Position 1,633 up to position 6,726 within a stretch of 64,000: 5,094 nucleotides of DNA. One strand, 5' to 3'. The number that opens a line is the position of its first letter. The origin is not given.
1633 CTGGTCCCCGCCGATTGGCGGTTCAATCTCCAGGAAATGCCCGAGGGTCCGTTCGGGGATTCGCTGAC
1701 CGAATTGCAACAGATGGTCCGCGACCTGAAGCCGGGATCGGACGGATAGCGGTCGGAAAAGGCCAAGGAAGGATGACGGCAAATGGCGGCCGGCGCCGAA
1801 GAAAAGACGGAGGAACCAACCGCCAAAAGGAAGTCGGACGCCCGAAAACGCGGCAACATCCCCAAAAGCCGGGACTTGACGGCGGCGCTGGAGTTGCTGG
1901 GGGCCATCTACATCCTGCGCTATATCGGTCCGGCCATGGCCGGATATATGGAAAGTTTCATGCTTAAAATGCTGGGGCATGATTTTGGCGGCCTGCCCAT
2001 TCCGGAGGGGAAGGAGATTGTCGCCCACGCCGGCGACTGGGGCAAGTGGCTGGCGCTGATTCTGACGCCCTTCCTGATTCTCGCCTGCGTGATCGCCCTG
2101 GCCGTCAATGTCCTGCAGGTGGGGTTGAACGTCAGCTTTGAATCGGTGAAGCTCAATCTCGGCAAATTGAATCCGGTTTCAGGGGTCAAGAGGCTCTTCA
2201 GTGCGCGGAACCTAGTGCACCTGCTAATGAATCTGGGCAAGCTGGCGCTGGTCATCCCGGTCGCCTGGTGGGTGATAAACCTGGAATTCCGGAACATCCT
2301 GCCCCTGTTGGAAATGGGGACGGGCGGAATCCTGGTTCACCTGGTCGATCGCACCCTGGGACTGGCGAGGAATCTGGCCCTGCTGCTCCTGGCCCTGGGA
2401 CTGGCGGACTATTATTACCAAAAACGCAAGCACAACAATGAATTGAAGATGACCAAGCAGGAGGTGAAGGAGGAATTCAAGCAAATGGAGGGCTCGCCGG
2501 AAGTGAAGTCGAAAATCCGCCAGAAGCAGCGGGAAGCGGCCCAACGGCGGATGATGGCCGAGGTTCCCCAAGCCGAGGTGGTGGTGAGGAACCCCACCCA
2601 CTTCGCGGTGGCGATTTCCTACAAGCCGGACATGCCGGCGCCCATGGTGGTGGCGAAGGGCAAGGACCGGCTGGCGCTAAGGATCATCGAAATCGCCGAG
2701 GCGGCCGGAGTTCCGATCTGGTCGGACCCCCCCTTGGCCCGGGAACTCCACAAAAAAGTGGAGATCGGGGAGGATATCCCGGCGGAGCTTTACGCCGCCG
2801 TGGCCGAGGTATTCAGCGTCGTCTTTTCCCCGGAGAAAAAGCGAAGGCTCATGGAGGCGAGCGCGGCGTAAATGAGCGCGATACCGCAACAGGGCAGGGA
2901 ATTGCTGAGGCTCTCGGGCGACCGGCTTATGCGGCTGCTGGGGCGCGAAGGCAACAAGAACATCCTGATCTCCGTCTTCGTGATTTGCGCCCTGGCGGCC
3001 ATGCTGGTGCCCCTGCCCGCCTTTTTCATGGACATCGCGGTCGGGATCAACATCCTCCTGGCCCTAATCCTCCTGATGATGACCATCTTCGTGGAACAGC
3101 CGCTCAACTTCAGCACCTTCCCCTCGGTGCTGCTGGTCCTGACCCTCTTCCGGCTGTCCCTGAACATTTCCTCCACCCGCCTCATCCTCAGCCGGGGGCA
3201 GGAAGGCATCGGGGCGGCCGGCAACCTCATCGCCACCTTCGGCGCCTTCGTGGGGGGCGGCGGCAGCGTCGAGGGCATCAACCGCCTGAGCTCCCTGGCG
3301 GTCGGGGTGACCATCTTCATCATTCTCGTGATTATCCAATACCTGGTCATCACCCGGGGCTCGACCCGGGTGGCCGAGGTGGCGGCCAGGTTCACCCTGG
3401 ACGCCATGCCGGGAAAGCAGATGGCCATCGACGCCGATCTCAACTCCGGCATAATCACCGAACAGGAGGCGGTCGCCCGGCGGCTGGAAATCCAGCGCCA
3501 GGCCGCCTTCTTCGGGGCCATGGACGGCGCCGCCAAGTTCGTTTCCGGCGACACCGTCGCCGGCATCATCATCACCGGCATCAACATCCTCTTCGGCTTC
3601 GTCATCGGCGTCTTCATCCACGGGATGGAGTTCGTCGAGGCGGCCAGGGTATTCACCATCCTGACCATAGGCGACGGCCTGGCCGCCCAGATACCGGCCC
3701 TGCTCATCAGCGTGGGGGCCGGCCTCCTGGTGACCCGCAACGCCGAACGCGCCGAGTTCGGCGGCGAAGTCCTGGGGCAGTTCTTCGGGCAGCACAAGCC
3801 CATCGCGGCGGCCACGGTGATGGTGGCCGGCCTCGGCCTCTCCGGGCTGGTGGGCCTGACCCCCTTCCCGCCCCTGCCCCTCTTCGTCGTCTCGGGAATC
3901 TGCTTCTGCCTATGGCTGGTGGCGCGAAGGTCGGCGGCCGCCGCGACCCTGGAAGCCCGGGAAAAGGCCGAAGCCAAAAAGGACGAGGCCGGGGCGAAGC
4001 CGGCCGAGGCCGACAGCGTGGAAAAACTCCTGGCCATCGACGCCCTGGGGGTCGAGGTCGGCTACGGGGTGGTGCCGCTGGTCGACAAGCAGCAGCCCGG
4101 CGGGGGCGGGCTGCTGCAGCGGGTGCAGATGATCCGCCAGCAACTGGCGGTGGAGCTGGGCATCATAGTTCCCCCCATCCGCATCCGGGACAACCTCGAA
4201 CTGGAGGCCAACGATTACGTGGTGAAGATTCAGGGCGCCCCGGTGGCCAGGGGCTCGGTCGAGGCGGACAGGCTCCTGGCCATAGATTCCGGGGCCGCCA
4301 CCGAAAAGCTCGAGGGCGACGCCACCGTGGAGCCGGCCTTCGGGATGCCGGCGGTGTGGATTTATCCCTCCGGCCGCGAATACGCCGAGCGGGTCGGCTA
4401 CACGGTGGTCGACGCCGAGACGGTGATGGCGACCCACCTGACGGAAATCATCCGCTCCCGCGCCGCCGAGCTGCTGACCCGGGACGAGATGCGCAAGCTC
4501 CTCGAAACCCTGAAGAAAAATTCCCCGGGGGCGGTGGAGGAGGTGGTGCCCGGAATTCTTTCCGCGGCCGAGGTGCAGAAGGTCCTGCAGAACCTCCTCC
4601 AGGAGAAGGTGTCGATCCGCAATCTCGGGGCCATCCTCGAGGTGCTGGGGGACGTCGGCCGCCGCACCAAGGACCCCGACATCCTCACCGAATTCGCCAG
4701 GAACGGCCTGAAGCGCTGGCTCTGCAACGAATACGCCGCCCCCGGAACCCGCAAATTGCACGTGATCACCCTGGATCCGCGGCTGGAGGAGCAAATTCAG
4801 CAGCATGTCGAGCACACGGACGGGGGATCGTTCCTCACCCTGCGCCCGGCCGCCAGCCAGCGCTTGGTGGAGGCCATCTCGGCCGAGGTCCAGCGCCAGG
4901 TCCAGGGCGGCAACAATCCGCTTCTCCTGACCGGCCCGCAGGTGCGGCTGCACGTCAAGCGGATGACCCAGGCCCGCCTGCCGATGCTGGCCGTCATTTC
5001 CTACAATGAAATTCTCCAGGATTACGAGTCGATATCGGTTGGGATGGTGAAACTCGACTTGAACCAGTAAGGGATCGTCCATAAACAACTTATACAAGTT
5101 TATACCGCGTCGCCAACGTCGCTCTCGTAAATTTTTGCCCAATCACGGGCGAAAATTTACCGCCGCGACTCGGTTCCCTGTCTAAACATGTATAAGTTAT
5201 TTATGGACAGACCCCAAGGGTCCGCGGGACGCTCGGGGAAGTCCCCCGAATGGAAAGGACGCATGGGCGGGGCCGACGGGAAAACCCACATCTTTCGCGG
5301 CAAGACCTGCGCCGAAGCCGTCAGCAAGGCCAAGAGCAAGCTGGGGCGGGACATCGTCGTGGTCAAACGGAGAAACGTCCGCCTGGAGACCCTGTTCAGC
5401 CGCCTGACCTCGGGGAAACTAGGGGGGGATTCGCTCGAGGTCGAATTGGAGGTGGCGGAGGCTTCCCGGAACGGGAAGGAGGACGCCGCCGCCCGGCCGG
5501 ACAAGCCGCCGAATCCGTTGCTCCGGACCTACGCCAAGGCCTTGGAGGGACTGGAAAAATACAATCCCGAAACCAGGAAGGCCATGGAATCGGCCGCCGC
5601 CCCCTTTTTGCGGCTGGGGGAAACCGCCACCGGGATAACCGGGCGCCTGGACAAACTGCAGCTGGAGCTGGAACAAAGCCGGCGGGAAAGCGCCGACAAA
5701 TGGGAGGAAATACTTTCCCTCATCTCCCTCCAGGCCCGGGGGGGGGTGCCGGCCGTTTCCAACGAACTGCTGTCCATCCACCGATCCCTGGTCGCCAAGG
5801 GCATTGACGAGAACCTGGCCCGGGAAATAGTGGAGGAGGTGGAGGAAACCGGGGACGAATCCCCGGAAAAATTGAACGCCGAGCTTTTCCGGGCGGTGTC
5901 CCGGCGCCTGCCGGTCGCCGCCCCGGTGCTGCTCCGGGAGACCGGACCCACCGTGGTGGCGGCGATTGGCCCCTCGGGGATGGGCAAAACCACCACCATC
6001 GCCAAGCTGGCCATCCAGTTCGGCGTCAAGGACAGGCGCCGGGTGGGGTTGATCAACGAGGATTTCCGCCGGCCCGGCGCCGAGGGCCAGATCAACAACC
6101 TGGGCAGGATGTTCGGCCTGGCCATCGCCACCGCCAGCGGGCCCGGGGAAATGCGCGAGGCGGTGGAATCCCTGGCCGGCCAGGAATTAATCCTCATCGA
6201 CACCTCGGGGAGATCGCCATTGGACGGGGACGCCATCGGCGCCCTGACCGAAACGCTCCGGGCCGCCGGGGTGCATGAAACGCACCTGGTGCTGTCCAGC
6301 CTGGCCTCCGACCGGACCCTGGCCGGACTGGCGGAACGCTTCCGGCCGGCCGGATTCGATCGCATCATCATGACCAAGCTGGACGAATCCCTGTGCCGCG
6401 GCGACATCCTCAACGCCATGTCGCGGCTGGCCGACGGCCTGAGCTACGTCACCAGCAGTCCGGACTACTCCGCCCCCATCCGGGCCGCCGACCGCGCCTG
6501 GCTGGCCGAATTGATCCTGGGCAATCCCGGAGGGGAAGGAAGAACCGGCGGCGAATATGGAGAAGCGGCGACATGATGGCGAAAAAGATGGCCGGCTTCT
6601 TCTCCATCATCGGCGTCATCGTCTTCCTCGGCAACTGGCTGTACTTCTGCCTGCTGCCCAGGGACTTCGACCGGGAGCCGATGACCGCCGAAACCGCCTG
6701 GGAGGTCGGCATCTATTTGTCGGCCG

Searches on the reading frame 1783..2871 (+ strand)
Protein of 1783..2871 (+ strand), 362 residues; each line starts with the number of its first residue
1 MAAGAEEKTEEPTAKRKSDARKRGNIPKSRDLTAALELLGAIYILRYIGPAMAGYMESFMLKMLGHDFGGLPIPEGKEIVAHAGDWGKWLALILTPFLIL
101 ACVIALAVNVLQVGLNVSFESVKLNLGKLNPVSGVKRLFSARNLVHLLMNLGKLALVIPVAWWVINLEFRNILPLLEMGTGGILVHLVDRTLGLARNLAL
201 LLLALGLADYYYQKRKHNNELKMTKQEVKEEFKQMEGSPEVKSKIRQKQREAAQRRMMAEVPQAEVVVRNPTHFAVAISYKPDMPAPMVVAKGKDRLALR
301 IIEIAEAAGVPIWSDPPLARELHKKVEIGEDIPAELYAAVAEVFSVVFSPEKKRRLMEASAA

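Call 46: search_protein_families(library=pfam, proteins=[window:1783-2871:+], max_evalue=0.00001)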
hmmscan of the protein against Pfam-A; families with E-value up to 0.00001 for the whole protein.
window:1783-2871:+ (362 aa): 1 family
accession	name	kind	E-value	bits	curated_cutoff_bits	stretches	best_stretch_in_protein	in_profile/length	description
PF01312.24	Bac_export_2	-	9.1e-121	403.6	24.4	1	6-347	1-335/335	FlhB HrpN YscU SpaS Family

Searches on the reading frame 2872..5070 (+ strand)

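Call 46: search_protein_families(library=pfam, proteins=[window:2872-5070:+], max_evalue=0.00001)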
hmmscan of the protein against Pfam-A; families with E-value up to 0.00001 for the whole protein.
window:2872-5070:+ (732 aa): 1 family
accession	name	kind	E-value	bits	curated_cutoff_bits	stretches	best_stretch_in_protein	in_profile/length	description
PF00771.25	FHIPEP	-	1.7e-241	803.8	29.1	1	41-717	2-655/657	FHIPEP family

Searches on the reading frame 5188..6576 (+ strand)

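Call 46: search_protein_families(library=pfam, proteins=[window:5188-6576:+], max_evalue=0.00001)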
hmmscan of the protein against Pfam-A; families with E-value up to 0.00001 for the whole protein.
window:5188-6576:+ (462 aa): 1 family
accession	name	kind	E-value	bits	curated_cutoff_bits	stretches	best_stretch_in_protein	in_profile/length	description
PF00448.28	SRP54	-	8.2e-25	88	22.7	1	254-444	1-195/196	SRP54-type protein, GTPase domain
